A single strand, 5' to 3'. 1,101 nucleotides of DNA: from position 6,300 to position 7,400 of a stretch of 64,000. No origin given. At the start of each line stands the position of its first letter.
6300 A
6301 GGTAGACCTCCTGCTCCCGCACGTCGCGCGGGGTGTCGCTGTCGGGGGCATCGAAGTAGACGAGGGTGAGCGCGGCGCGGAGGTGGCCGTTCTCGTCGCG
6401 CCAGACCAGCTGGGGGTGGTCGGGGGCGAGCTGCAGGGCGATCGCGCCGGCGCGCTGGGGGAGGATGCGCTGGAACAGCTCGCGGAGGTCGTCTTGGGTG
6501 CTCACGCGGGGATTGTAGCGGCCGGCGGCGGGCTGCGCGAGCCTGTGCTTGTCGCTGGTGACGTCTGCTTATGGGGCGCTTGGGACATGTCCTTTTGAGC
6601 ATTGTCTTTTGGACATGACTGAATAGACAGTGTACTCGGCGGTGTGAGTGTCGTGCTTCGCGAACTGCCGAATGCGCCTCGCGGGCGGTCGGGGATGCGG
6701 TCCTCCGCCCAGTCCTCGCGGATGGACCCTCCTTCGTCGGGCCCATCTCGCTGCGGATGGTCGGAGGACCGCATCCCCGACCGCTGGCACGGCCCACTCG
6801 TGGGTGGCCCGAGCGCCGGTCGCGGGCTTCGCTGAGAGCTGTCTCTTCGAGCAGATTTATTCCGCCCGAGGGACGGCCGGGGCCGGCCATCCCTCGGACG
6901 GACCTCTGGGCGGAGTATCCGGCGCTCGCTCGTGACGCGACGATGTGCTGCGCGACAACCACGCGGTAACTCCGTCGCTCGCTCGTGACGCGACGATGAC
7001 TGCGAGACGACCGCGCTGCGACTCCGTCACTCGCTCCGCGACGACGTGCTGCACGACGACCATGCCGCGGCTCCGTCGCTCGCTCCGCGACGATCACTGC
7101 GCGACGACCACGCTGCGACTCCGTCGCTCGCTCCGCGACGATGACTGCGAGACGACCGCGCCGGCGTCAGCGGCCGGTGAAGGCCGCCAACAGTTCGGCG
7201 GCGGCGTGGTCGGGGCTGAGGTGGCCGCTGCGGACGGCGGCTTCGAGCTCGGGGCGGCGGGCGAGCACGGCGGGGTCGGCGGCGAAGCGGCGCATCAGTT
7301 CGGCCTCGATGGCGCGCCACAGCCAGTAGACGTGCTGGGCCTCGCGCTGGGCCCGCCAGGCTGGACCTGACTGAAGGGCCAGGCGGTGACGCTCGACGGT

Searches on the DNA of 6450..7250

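Call 105: search_rna_families(source=window, start=6450, end=7250, threshold=evalue, max_evalue=1)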
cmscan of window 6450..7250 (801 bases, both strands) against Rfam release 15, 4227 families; matches with E-value up to 1: 6.
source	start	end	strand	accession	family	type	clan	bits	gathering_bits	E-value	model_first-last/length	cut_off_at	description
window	6685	6785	-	RF03240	MIR5534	Gene; miRNA;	-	31.3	79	0.00069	1-102/102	no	MIR5534 microRNA precursor family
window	6685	6784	-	RF03944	mir-935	Gene; miRNA;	-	24.7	73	0.44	17-78/91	no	mir-935 microRNA precursor family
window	6848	6907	-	RF03917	mir-4449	Gene; miRNA;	-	24.2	71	0.23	1-69/69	no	mir-4449 microRNA precursor family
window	6861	6902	-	RF04104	MIR918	Gene; miRNA;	-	20.7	268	0.3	1-265/265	no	MIR918 microRNA precursor family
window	6861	6902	+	RF03891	mir-2545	Gene; miRNA;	-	20.2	94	0.57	1-118/118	no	mir-2545 microRNA precursor family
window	7155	7191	+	RF01340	CRISPR-DR29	Gene; CRISPR;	-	17.8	39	0.86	1-37/37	no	CRISPR RNA direct repeat element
